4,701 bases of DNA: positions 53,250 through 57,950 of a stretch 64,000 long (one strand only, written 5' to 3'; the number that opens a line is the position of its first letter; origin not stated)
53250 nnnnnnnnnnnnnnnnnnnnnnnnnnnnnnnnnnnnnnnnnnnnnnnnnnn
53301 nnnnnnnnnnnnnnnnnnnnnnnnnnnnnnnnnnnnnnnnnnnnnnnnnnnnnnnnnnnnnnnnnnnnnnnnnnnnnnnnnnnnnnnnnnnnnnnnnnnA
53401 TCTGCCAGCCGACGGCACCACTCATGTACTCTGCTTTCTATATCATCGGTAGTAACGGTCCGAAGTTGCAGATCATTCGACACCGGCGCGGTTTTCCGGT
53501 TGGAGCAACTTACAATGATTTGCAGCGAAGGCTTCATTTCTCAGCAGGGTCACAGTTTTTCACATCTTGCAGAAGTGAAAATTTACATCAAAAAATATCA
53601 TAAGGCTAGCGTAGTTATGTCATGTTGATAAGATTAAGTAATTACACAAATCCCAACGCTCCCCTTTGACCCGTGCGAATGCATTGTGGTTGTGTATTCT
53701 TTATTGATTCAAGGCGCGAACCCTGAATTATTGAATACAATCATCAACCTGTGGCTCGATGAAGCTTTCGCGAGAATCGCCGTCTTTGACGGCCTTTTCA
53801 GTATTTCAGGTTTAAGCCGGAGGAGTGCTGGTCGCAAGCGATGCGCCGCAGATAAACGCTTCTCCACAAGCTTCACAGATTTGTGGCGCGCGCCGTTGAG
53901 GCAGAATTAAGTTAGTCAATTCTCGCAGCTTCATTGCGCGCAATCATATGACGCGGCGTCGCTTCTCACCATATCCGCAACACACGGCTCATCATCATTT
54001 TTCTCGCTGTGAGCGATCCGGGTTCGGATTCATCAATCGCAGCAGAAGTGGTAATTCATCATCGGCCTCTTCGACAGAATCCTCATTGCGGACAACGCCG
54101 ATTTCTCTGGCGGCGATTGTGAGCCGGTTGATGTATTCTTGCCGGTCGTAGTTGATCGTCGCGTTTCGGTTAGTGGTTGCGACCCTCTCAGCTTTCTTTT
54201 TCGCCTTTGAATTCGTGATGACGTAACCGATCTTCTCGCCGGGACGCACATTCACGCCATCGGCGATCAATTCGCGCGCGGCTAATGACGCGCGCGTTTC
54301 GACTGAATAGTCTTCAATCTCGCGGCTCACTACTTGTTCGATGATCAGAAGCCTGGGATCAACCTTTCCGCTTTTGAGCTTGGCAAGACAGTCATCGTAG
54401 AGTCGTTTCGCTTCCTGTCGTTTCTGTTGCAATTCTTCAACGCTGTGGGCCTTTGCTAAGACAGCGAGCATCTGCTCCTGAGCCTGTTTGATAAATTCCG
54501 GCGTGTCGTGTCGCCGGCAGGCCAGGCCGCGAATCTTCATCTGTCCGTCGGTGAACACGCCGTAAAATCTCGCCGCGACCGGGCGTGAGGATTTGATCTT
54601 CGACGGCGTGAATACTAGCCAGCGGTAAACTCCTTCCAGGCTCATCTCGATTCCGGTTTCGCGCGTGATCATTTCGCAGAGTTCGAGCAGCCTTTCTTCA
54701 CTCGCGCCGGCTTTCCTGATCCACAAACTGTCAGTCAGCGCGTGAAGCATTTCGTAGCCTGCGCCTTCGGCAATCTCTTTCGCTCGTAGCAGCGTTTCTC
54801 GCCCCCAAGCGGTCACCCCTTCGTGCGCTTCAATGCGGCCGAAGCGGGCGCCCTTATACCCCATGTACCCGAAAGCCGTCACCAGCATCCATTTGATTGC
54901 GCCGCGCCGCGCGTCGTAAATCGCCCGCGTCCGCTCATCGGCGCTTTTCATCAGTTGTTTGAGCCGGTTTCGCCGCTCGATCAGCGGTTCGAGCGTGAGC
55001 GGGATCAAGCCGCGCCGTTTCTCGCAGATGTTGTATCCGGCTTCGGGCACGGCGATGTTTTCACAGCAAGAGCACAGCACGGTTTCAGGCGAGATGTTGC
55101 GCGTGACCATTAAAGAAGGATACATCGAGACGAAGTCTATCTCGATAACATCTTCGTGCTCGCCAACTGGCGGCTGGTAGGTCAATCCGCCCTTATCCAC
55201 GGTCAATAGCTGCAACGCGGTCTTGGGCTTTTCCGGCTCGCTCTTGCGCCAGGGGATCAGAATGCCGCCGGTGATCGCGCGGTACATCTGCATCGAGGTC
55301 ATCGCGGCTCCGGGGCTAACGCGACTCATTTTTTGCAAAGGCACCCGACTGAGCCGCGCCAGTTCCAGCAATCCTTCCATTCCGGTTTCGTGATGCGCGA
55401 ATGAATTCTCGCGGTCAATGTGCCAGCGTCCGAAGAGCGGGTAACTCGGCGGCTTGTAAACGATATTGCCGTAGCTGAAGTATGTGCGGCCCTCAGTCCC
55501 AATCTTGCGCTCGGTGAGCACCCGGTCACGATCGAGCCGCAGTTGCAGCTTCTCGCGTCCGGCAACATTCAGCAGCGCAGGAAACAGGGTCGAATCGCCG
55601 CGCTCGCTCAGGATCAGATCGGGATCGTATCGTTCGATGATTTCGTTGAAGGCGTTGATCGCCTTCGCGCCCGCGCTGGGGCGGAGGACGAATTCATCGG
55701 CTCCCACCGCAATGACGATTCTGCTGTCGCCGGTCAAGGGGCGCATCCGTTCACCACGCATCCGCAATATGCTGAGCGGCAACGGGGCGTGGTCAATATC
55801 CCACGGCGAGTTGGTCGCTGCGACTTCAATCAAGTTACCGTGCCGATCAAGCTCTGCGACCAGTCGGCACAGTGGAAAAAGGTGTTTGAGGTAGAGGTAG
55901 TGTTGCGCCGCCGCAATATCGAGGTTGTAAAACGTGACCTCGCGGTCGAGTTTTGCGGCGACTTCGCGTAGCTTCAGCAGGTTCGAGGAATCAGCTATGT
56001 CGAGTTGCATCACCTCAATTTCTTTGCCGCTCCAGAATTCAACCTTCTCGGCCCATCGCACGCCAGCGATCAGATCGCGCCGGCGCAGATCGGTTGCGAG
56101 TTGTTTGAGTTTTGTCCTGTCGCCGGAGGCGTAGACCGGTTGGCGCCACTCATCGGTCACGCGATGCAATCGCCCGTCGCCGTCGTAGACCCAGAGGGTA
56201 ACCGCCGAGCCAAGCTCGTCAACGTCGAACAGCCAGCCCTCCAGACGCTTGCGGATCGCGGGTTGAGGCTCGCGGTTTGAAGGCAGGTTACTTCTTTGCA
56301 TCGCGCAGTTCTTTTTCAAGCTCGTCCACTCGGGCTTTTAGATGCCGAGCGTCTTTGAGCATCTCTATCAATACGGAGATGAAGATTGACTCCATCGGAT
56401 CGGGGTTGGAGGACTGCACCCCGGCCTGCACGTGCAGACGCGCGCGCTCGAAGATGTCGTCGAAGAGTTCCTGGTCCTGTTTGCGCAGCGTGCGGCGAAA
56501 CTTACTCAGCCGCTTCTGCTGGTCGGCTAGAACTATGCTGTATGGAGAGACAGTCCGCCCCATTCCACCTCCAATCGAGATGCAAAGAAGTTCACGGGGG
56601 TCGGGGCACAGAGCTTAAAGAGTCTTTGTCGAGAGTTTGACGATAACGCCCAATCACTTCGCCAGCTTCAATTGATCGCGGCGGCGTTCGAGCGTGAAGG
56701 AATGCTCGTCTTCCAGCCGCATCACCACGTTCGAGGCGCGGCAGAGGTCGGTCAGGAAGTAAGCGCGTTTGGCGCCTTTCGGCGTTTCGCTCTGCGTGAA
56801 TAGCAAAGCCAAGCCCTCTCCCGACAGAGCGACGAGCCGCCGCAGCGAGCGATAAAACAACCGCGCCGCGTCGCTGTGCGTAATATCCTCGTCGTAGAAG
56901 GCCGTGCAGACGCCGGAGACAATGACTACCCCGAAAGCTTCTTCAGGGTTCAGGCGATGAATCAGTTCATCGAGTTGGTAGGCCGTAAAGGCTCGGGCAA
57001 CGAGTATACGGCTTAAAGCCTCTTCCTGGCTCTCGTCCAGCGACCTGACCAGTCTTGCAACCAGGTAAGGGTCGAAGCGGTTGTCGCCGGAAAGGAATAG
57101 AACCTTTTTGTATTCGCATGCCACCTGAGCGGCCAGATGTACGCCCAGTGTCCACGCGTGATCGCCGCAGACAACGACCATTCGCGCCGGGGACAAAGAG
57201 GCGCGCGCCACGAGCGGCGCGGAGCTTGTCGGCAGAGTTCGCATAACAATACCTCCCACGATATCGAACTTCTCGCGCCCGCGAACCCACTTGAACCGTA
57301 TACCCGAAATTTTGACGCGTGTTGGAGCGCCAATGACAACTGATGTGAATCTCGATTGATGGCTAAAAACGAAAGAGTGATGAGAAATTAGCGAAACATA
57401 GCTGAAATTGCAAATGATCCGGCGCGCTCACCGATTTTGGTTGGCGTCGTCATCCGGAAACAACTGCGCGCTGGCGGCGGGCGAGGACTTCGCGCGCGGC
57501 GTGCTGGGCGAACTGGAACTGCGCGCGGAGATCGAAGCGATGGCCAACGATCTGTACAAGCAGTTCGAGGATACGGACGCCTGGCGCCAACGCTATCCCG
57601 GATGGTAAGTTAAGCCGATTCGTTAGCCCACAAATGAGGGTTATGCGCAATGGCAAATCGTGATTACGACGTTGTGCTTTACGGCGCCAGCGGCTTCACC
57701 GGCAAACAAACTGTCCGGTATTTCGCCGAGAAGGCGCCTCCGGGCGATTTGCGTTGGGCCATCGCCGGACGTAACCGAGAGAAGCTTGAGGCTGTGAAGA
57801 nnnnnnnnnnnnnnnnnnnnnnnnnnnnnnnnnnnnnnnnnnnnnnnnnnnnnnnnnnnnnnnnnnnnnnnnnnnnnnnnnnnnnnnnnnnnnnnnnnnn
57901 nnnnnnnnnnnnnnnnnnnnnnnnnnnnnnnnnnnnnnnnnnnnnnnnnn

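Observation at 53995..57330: RecA/ImuA-like protein + small protein + divergent family-B DNA polymerase cassette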

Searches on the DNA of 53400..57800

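Call 53: search_rna_families(source=window, start=53400, end=57800, threshold=evalue, max_evalue=1)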
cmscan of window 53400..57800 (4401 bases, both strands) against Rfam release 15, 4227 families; matches with E-value up to 1: 2.
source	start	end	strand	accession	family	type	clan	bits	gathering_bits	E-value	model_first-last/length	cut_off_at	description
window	54933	54977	-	RF01144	sR17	Gene; snRNA; snoRNA; CD-box;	-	20.7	36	0.13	1-55/55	no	Small nucleolar RNA sR17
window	53972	54038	-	RF01141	sR18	Gene; snRNA; snoRNA; CD-box;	-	19.1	45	0.51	1-56/56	no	Small nucleolar RNA sR18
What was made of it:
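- Tried and rejected: Rfam scan of 53400-57800: only two sub-threshold snoRNA chance hits (call 53).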
